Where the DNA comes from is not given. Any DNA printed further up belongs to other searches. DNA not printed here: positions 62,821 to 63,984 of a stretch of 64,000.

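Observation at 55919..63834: Cluster of envelope-modifying enzymes around groESL: MBOAT + partner, then a Zn-ribbon methyltransferase translationally coupled to a sulfotransferase, plus a convergent Stf0-like sulfotransferase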

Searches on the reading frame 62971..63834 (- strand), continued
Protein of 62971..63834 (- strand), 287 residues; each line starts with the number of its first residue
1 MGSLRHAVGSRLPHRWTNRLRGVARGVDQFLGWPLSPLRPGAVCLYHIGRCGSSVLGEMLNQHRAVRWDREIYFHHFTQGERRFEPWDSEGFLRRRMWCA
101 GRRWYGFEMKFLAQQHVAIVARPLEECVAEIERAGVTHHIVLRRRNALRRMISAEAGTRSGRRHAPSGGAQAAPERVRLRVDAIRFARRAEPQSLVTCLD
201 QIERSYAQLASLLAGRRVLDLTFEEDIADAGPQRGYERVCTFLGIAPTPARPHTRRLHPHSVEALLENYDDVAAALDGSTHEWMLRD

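Call 72: find_encoding_contigs(protein=P0010, flank=10000, max_places=2)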
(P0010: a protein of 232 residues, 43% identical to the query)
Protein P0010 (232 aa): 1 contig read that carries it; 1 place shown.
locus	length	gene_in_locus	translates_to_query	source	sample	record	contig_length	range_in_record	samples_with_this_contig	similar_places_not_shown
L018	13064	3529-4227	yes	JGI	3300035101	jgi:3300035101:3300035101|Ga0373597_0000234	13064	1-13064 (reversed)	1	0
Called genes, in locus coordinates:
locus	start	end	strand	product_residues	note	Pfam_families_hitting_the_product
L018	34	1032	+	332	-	PF15887:Peptidase_Mx (weak)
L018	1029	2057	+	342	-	PF02655:ATP-grasp_3, PF07478:Dala_Dala_lig_C, PF13535:ATP-grasp_4 (faint)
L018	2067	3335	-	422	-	PF00067:p450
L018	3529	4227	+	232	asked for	PF13469:Sulfotransfer_3 (faint)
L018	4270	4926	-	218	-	PF01625:PMSR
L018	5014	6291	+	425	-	PF02403:Seryl_tRNA_N, PF00587:tRNA-synt_2b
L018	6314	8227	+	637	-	PF00009:GTP_EFTU, PF01926:MMR_HSR1 (weak), PF25461:Beta-barrel_SelB (faint), PF03144:GTP_EFTU_D2, PF09106:WHD_2nd_SelB, PF09107:WHD_3rd_SelB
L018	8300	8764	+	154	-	PF13279:4HBT_2, PF03061:4HBT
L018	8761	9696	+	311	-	PF21168:FkbO_Hyg5-like_N (weak)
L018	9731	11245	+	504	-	PF00501:AMP-binding, PF13193:AMP-binding_C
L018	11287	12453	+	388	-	PF00109:ketoacyl-synt, PF02801:Ketoacyl-synt_C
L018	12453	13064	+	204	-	?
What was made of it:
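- One ST2 homologue (43% identity) sits near P450, ATP-grasp, KS and AMP-ligase genes (call 72). The ST2 homologue P0010 lies near P450, ATP-grasp, FkbO-like, AMP-ligase and KS genes (call 72).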

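Call 85: find_encoding_contigs(protein=P0017, flank=8000, max_places=2)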
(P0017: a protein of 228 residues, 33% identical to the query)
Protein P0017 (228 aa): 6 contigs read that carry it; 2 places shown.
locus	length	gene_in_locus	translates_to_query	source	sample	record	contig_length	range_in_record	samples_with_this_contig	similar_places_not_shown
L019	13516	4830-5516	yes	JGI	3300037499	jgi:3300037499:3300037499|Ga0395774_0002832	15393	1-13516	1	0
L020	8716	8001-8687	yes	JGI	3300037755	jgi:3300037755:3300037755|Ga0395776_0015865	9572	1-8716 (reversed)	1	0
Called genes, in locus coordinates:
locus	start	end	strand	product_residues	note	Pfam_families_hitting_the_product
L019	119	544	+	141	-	PF02580:Tyr_Deacylase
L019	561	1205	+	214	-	PF02545:Maf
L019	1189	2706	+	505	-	PF00370:FGGY_N, PF02782:FGGY_C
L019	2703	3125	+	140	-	PF13240:Zn_Ribbon_1 (faint)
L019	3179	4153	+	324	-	PF00155:Aminotran_1_2, PF01041:DegT_DnrJ_EryC1 (faint), PF01212:Beta_elim_lyase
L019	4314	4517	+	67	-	PF07311:Dodecin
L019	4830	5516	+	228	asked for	-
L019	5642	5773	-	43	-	-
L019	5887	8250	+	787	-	PF00154:RecA_N, PF06745:ATPase (weak), PF08423:Rad51, PF27531:MT3502_N (weak), PF14890:Intein_splicing, PF14528:LAGLIDADG_3, PF21096:RecA_C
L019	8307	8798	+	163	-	PF21982:RecX_HTH1, PF02631:RecX_HTH2, PF21981:RecX_HTH3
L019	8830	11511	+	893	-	PF01411:tRNA-synt_2c, PF07973:tRNA_SAD, PF02272:DHHA1 (weak)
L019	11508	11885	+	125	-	-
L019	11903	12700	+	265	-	PF19567:CpsB_CapC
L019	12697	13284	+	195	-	PF13580:SIS_2, PF01380:SIS (weak)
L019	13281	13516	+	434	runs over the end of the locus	PF01743:PolyA_pol, PF12627:PolyA_pol_RNAbd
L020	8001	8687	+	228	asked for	-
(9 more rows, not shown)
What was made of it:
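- Distant ones stand alone among housekeeping genes (call 85).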

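Call 90: search_protein_representatives(alignment_id=A1)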
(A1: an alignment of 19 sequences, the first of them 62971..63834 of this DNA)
Query: 19 sequences, 256 profile positions. Proteins with E-value up to 0.001 (for the whole library): 8551; up to 1e-10: 3546; up to 1e-30: 629. The best 150 are listed.
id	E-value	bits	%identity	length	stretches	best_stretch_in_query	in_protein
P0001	3.0e-106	371.1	-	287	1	1-256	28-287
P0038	2.3e-93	328.8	-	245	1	2-255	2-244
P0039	9.5e-82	290.8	-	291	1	4-254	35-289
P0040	2.1e-80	286.4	-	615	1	12-255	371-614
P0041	4.9e-80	285.2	-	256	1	11-255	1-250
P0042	8.8e-79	281.0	-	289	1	1-256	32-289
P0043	1.1e-78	280.8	-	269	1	15-256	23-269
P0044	2.5e-77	276.3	-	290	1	2-255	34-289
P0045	3.2e-77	275.9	-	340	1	3-255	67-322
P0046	5.7e-77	275.1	-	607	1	14-254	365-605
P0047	1.3e-76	273.9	-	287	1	3-255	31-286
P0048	1.5e-76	273.7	-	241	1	18-255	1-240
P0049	1.2e-75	270.8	-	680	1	13-255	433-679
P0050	2.0e-75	270.1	-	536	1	13-256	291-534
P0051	3.8e-75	269.1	-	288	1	4-256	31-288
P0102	7.0e-68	245.3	-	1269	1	9-256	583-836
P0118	9.9e-67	241.6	-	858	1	13-256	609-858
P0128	5.0e-66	239.3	-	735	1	12-255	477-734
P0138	2.0e-65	237.3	-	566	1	14-255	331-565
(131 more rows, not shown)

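Call 91: search_protein_families(library=pfam, proteins=[P0040, P0046, P0049, P0050, P0102, P0118, P0128, P0138, P0038, P0039], max_evalue=0.001)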
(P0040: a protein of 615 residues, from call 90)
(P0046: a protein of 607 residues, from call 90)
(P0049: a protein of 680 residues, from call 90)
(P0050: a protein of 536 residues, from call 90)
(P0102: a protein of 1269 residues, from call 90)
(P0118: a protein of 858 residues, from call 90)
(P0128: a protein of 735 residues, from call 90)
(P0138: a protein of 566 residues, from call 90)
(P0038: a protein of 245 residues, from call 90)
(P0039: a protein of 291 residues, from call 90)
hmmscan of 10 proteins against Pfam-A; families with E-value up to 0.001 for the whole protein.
P0040 (615 aa): 3 families
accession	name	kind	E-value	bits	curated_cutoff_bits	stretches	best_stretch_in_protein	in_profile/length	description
PF00535.33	Glycos_transf_2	-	3e-14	53.7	23.3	1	25-138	14-128/168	Glycosyl transferase family 2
PF13469.12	Sulfotransfer_3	-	1.3e-05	26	27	0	382-406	9-33/216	Sulfotransferase family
PF13641.12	Glyco_tranf_2_3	-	0.00018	22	27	1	41-235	34-213/230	Glycosyltransferase like family 2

P0046 (607 aa): 1 family
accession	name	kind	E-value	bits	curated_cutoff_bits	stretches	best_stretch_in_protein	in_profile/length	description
PF00535.33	Glycos_transf_2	-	5.1e-12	46.5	23.3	1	26-138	14-128/168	Glycosyl transferase family 2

P0049 (680 aa): 5 families
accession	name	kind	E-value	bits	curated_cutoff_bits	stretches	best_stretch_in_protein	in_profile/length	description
PF00005.33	ABC_tran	-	5.2e-21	76.1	25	1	45-176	1-135/137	ABC transporter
PF14524.12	Wzt_C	-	6.9e-21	75.2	30.4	1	274-404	3-140/143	Wzt C-terminal domain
PF13469.12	Sulfotransfer_3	-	2.1e-08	35.1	27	0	443-491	9-57/216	Sulfotransferase family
PF02463.25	SMC_N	-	1.9e-05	24.6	40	0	51-75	21-44/220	RecF/RecN/SMC N terminal domain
PF13304.12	AAA_21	-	0.0003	21.4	27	0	59-85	3-26/304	AAA domain, putative AbiEii toxin, Type IV TA system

P0050 (536 aa): 4 families
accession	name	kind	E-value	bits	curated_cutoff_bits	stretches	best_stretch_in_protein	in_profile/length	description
PF10111.15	Glyco_tranf_2_2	-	2.5e-11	44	27.3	1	7-81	29-105/276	Glycosyltransferase like family 2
PF00535.33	Glycos_transf_2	-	1.2e-10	42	23.3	1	5-101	25-124/168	Glycosyl transferase family 2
PF02709.20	Glyco_transf_7C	-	8.2e-07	29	23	1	98-133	21-56/78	N-terminal domain of galactosyltransferase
PF13469.12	Sulfotransfer_3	-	0.00033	21.4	27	0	301-327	9-35/216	Sulfotransferase family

P0102 (1269 aa): 5 families
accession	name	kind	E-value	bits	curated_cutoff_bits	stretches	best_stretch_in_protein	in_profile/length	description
PF00535.33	Glycos_transf_2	-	8.9e-41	140.1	23.3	2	5-172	1-166/168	Glycosyl transferase family 2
PF10111.15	Glyco_tranf_2_2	-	7.6e-24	85.1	27.3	2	299-379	13-97/276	Glycosyltransferase like family 2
PF13641.12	Glyco_tranf_2_3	-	4.1e-15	56.9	27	1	4-108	3-111/230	Glycosyltransferase like family 2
PF13704.12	Glyco_tranf_2_4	-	8.9e-09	36.2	27.5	1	313-373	19-81/98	Glycosyl transferase family 2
PF02709.20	Glyco_transf_7C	-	0.00015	21.8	23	1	406-446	22-62/78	N-terminal domain of galactosyltransferase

P0118 (858 aa): 5 families
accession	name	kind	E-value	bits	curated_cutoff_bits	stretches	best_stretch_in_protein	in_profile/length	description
PF00535.33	Glycos_transf_2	-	5.5e-36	124.5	23.3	2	21-118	1-98/168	Glycosyl transferase family 2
PF10111.15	Glyco_tranf_2_2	-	1.4e-20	74.4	27.3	2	29-119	11-102/276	Glycosyltransferase like family 2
PF13641.12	Glyco_tranf_2_3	-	1.6e-15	58.2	27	1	20-123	3-111/230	Glycosyltransferase like family 2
PF02709.20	Glyco_transf_7C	-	1.2e-12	47.8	23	1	420-469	19-71/78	N-terminal domain of galactosyltransferase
PF13704.12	Glyco_tranf_2_4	-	0.00011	23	27.5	0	51-115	21-88/98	Glycosyl transferase family 2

P0128 (735 aa): 4 families
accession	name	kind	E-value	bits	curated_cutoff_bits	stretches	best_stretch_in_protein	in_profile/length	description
PF06722.18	EryCIII-like_C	-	5.4e-19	69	31.7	1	260-367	27-133/145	Erythromycin biosynthesis protein CIII-like, C-terminal domain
PF03033.26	Glyco_transf_28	-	1.3e-07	32.3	26.2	1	2-69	7-73/139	Glycosyltransferase family 28 N-terminal domain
PF13469.12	Sulfotransfer_3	-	0.00017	22.3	27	0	487-524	8-47/216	Sulfotransferase family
PF00201.24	UDPGT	-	0.00072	18.9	19.5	0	250-360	308-420/499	UDP-glucoronosyl and UDP-glucosyl transferase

P0138 (566 aa): 2 families
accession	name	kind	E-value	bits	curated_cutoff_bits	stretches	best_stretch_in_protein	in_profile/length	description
PF00535.33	Glycos_transf_2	-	3.8e-14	53.4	23.3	1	24-128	1-110/168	Glycosyl transferase family 2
PF13469.12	Sulfotransfer_3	-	1.6e-06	29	27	0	484-525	173-213/216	Sulfotransferase family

P0038 (245 aa): 0 families

P0039 (291 aa): 1 family
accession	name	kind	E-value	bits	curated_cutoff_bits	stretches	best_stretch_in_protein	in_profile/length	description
PF13469.12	Sulfotransfer_3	-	3.4e-05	24.6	27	0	53-88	8-49/216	Sulfotransferase family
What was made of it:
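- All 8 of the top 150 ST2-family representatives that are longer than 400 aa carry the ST2 domain at or after (P0102) other domains: GT2 (6), a GT1/GT28-like transferase (1), or Wzt plus Wzt_C (1) (calls 90, 91). ST2-family fusions are to glycosyltransferases and Wzt (call 91).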

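Call 92: search_solved_structures(query=A1, max_evalue=10, show_alignments=3)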
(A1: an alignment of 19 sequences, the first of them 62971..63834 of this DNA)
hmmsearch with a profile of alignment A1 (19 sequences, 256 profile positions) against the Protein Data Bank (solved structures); distinct sequences matched with E-value up to 10: 15.
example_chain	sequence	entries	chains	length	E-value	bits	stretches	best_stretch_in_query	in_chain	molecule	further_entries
9vki_A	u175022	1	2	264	4.6e-06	29.6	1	14-240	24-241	LPS sulfotransferase NodH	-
4gox_A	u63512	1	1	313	0.028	17.2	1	131-219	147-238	Polyketide synthase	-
3u3r_A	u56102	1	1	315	0.06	16.1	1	179-247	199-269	Sulfotransferase 1A1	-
1ls6_A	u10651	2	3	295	0.084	15.6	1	179-244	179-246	aryl sulfotransferase | Sulfotransferase 1A1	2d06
3u3j_A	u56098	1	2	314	0.093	15.5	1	179-244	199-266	Sulfotransferase 1A1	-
3u3k_A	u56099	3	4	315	0.094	15.5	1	179-244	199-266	Sulfotransferase 1A1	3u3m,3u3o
1z29_A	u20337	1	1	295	0.095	15.5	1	179-245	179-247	Phenol-sulfating phenol sulfotransferase 2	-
4gra_A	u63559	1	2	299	0.098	15.4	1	179-244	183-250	Sulfotransferase 1A1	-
1cjm_A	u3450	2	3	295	0.1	15.4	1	178-247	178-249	PROTEIN (ARYL SULFOTRANSFERASE) | Monoamine-sulfating phenol sulfotransferase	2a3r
3qvu_A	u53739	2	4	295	0.13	15.1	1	177-243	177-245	Sulfotransferase 1A1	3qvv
1z28_A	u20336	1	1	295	0.13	15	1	179-244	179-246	Phenol-sulfating phenol sulfotransferase 1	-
3bfx_A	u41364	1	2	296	0.19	14.5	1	184-220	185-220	Sulfotransferase 1C2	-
6max_A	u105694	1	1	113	0.76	12.5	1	116-173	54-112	Ribonuclease P protein component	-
2h8k_A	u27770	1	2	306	1.4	11.6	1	185-214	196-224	SULT1C3 splice variant d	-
2reo_A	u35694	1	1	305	1.4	11.6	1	185-214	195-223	Putative sulfotransferase 1C3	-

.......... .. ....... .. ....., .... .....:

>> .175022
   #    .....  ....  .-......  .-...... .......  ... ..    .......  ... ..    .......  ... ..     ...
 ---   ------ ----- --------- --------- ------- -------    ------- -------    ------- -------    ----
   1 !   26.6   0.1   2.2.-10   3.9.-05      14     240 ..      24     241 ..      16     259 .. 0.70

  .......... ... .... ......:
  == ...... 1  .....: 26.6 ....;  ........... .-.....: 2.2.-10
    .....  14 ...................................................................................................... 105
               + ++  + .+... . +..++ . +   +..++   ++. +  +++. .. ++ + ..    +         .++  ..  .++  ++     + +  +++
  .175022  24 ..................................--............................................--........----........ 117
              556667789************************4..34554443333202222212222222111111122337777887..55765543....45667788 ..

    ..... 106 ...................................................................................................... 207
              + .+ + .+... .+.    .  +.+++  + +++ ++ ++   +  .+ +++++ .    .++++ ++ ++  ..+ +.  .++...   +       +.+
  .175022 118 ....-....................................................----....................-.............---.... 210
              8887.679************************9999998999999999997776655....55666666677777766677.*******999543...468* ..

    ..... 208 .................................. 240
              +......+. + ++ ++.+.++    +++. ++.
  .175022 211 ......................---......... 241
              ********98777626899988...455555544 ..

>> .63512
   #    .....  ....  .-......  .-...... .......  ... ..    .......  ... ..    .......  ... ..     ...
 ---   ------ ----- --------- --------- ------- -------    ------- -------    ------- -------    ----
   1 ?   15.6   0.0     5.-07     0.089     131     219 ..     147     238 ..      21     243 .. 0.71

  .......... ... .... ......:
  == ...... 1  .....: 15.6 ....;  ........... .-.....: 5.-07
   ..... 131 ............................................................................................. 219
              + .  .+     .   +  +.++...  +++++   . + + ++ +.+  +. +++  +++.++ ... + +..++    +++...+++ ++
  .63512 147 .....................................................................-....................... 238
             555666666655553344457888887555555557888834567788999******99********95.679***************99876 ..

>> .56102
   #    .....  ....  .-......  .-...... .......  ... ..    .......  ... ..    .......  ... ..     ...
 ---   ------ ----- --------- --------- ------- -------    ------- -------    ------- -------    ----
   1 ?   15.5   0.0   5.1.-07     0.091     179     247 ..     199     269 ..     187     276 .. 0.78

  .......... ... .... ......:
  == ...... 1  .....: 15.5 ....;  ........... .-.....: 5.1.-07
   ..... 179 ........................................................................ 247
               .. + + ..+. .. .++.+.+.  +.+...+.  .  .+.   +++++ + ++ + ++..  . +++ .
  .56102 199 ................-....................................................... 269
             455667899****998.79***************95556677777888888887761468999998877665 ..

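Call 96: fold_search(model_id=the predicted structure, library=pdb)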
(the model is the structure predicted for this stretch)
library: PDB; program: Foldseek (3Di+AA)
matches with E <= 10: 892; with E <= 0.001: 3
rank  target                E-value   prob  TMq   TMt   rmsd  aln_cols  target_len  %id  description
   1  9wwe                  4.6e-04  1.00  0.40  0.38   7.9       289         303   16  Crystal structure of human tyrosylprotein sulfotransferase 2 (TPST2) in cation-bound state (released 2025-12-31)
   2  1tex_D                6.3e-04  1.00  0.49  0.56   8.0       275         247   13  Mycobacterium smegmatis Stf0 Sulfotransferase with Trehalose (released 2004-07-20)
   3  8w5z_A                6.3e-04  1.00  0.40  0.35   8.7       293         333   13  Crystal structure of tick tyrosylprotein sulfotransferase reveals the activation mechanism of tick anticoagulant prote (released 2024-04-10)
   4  3ap3_C                1.1e-03  0.99  0.40  0.40   7.9       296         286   14  Crystal structure of human tyrosylprotein sulfotransferase-2 complexed with PAP (released 2011-10-26)
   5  4eun                  1.2e-03  1.00  0.35  0.53   6.9       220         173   16  Crystal structure of a sugar kinase (Target EFI-502144 from Janibacter sp. HTCC2649), unliganded structure (released 2012-05-16)
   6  2www_D                1.6e-03  0.95  0.30  0.28  11.6       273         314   10  Crystal Structure of Methylmalonic Acidemia Type A Protein (released 2009-11-17)
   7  3nib                  1.7e-03  0.98  0.34  0.39  13.8       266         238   13  Teg14 Apo (released 2010-12-08)
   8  2www_C                2.3e-03  0.91  0.29  0.29  11.0       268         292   10  Crystal Structure of Methylmalonic Acidemia Type A Protein (released 2009-11-17)
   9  5wri_A                2.8e-03  0.97  0.39  0.40   8.2       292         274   13  Crystal structure of human tyrosylprotein sulfotransferase-1 complexed with PAP and C4 peptide (released 2017-09-13)
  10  2www_A                3.8e-03  0.89  0.29  0.28  11.2       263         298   11  Crystal Structure of Methylmalonic Acidemia Type A Protein (released 2009-11-17)
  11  3ap1_B                4.9e-03  0.97  0.39  0.38   8.4       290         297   15  Crystal structure of human tyrosylprotein sulfotransferase-2 complexed with PAP and C4 peptide (released 2011-10-26)
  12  3u3k_A                7.7e-03  0.85  0.32  0.32  13.8       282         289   11  Crystal structure of hSULT1A1 bound to PAP and 2-Naphtol (released 2011-11-16)
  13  5x2b_F                8.2e-03  0.92  0.42  0.43   9.7       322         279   11  Crystal structure of mouse sulfotransferase SULT7A1 complexed with PAP (released 2018-03-28)
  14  5wrj_C                9.8e-03  0.96  0.40  0.42   7.8       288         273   11  Crystal structure of human tyrosylprotein sulfotransferase-1 complexed with PAP and gastrin peptide (released 2017-09-06)
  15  2no1_B                9.8e-03  0.92  0.37  0.44   6.7       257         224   12  C4S dCK variant of dCK in complex with D-dC+ADP (released 2007-07-03)
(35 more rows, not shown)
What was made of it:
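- TPST2 is also the top Foldseek hit for ST2 (call 96).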
